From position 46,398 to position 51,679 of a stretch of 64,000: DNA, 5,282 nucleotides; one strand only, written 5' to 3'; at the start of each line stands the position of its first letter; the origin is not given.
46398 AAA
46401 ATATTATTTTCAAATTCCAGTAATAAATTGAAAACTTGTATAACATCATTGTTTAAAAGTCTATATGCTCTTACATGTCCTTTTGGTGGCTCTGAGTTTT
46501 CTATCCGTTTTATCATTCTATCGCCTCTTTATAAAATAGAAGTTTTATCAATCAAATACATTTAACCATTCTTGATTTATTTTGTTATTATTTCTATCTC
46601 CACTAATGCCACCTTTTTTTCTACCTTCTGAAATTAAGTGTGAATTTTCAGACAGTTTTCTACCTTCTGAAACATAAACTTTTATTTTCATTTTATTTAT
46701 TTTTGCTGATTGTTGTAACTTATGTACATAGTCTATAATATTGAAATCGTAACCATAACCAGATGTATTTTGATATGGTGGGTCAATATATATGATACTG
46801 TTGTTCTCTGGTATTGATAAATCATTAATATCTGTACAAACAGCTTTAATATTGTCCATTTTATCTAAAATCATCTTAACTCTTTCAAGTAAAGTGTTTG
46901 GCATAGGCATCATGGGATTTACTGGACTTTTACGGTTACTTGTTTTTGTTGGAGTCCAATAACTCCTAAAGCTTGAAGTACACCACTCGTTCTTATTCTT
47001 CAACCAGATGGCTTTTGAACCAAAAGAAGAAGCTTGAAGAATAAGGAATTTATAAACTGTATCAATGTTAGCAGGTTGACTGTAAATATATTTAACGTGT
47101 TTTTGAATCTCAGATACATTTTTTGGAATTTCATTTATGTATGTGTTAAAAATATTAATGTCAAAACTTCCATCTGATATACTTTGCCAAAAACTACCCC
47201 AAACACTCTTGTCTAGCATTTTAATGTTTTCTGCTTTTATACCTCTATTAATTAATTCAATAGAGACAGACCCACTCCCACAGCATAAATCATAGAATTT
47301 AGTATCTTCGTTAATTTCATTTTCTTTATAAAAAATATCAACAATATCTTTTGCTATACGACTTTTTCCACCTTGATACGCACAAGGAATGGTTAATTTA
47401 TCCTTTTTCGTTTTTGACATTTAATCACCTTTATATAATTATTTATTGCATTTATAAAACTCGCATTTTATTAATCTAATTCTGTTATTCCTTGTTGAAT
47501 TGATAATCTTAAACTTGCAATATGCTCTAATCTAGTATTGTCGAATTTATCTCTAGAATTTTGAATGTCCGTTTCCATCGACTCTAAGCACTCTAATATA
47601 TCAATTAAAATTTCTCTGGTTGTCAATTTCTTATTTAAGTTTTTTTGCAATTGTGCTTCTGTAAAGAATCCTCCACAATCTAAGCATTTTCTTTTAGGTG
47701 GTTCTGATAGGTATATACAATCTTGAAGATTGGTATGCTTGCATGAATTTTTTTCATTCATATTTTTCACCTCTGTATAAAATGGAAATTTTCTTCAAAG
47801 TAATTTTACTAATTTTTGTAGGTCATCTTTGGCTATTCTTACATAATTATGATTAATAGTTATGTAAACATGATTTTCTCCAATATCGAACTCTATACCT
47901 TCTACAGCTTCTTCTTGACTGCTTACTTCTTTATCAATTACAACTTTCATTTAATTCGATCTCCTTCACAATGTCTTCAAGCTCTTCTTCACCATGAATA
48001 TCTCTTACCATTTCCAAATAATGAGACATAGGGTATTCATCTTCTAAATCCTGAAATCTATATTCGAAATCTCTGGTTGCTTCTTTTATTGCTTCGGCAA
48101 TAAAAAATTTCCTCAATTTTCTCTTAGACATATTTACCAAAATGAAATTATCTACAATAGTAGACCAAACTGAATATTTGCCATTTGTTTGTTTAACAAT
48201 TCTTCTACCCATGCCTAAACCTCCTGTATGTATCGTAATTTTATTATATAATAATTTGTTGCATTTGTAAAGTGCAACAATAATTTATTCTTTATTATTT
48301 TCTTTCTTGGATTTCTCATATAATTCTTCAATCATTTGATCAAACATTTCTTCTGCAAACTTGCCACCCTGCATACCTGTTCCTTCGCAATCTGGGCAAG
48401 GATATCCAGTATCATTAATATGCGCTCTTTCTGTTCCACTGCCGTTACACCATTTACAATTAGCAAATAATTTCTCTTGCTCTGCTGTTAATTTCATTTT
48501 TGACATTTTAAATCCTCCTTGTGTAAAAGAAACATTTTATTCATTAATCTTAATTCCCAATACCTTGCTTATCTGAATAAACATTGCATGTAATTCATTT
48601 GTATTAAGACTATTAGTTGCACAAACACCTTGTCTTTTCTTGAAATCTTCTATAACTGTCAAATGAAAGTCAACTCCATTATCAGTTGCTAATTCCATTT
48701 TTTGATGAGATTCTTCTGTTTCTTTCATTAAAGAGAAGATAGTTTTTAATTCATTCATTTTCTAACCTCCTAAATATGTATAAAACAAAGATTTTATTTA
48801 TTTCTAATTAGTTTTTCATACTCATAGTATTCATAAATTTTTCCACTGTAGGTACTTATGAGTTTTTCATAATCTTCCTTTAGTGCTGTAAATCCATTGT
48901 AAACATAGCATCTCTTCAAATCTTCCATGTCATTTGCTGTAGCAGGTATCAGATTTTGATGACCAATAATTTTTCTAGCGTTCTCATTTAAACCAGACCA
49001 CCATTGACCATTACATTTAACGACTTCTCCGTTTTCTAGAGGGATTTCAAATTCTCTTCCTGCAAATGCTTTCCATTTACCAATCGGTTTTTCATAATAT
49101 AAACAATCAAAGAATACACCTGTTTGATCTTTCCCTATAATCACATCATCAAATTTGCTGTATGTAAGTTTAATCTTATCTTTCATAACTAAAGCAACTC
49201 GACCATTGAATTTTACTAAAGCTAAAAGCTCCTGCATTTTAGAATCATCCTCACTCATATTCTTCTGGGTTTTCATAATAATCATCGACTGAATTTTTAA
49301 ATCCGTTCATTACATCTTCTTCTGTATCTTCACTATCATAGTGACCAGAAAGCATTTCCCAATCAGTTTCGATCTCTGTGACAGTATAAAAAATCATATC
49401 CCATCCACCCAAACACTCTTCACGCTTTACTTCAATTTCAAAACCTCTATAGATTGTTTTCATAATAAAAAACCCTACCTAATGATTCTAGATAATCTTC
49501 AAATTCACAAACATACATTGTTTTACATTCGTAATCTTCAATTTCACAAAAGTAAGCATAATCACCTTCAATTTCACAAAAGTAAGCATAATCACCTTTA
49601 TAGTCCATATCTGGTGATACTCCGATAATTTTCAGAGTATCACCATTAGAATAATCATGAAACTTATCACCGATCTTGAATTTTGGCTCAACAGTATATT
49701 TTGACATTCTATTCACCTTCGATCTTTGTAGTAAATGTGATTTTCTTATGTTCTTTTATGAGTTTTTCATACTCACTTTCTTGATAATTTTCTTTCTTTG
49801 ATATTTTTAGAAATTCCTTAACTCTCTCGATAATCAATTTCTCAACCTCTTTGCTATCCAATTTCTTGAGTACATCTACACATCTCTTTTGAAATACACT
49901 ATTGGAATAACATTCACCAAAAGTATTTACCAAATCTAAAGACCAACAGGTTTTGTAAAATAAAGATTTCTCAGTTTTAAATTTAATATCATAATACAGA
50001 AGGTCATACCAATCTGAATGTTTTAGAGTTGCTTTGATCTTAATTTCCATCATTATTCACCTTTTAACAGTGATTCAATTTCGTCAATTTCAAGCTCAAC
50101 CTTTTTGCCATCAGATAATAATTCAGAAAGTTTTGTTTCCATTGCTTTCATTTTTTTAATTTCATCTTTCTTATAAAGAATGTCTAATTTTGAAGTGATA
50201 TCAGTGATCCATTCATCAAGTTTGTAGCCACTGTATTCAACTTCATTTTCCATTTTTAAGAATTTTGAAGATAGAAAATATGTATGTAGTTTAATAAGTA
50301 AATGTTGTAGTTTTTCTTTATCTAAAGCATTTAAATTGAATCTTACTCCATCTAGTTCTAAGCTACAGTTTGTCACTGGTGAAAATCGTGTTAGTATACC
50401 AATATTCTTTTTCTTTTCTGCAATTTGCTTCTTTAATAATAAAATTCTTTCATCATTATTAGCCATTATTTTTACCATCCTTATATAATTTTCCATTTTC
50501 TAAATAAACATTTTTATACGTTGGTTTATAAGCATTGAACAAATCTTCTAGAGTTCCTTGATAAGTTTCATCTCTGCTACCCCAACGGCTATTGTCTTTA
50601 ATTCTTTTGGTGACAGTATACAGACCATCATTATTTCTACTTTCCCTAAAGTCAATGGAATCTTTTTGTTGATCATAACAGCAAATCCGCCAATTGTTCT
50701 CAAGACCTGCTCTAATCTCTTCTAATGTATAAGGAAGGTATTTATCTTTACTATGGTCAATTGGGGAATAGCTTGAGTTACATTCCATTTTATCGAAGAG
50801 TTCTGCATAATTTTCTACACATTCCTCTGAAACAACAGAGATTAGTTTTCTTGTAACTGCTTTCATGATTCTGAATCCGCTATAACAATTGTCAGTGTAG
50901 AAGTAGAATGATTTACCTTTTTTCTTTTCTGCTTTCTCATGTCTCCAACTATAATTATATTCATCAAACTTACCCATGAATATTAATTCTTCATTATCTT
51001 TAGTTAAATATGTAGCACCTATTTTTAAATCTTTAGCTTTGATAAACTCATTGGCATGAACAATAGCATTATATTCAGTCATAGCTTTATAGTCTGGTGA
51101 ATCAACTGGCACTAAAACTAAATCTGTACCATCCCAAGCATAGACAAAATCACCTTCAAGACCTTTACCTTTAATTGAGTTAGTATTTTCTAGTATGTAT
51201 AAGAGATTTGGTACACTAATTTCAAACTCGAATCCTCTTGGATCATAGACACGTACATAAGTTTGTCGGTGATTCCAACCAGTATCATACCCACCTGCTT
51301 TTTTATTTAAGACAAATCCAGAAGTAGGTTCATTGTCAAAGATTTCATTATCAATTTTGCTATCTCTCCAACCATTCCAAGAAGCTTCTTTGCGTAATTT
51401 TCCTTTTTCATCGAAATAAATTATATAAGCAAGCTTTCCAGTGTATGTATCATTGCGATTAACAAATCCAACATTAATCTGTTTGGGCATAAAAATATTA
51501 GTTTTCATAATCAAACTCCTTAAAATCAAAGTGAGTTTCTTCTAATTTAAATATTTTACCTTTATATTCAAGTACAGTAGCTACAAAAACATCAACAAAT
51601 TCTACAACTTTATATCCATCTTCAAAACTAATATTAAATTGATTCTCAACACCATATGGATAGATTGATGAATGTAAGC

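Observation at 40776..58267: Second conserved motif family: AT-palindrome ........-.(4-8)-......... placed 2-6 nt upstream of the RBS of small genes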

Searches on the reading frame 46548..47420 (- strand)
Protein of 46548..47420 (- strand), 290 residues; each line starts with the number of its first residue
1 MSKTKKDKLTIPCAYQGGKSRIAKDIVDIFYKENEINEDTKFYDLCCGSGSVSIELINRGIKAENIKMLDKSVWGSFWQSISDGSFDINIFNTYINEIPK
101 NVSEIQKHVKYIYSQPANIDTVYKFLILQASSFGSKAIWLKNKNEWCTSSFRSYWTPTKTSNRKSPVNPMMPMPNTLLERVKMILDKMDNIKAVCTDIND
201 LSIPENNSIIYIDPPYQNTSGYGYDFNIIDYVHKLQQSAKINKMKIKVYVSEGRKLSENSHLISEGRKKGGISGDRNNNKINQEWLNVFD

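Call 7: search_protein_families(library=pfam, proteins=[window:46548-47420:-])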
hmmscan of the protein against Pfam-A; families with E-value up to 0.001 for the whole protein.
window:46548-47420:- (290 aa): 2 families
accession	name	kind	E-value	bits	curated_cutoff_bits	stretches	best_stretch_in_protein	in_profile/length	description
PF02086.21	MethyltransfD12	-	4.7e-10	40.1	22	1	15-253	1-230/253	D12 class N6 adenine-specific DNA methyltransferase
PF03602.21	Cons_hypoth95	-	4.3e-07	30.2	24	0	37-87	40-90/182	Conserved hypothetical protein 95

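Call 8: search_protein_families(library=phrogs, proteins=[window:46548-47420:-])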
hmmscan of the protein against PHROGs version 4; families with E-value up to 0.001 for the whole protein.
window:46548-47420:- (290 aa): 2 families
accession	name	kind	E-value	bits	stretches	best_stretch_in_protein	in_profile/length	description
phrog_56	-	other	1.2e-20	75.4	1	3-233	55-264/647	DNA methyltransferase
phrog_1996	-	other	0.00039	21.4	1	175-251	21-100/150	DNA methyltransferase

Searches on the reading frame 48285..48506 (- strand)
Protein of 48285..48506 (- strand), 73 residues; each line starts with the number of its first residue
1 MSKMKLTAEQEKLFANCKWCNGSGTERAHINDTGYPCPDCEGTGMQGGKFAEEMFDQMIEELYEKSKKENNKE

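Call 83: search_protein_families(library=pfam, max_evalue=0.01, proteins=[window:48285-48506:-])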
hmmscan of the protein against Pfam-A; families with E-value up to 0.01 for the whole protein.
window:48285-48506:- (73 aa): 3 families
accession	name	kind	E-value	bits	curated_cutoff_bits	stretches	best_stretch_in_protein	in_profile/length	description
PF15777.11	Anti-TRAP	-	2.7e-06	27.7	32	1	12-45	8-41/59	Tryptophan RNA-binding attenuator protein inhibitory protein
PF00684.25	DnaJ_CXXCXGXG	-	7.7e-06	26.5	32.7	2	15-45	16-52/65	DnaJ central domain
PF20833.2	RNase_E_G_Thio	-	0.0096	16.5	26.8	0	36-46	1-11/86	RNase E/G, Thioredoxin-like domain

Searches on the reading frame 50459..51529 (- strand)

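Call 7: search_protein_families(library=pfam, proteins=[window:50459-51529:-])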
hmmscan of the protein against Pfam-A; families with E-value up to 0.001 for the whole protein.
window:50459-51529:- (356 aa): 0 families

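Call 8: search_protein_families(library=phrogs, proteins=[window:50459-51529:-])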
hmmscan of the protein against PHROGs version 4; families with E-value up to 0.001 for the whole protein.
window:50459-51529:- (356 aa): 4 families
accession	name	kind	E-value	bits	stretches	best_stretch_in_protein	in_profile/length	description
phrog_2475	-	unknown function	3.8e-122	409.4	2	9-288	1-283/383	-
phrog_6266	-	unknown function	1.7e-14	55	1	16-196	7-190/328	-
phrog_14061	-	unknown function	4.5e-11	43.5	1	56-198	47-178/402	-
phrog_30990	-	unknown function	5.2e-09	36.8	1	58-197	66-204/282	-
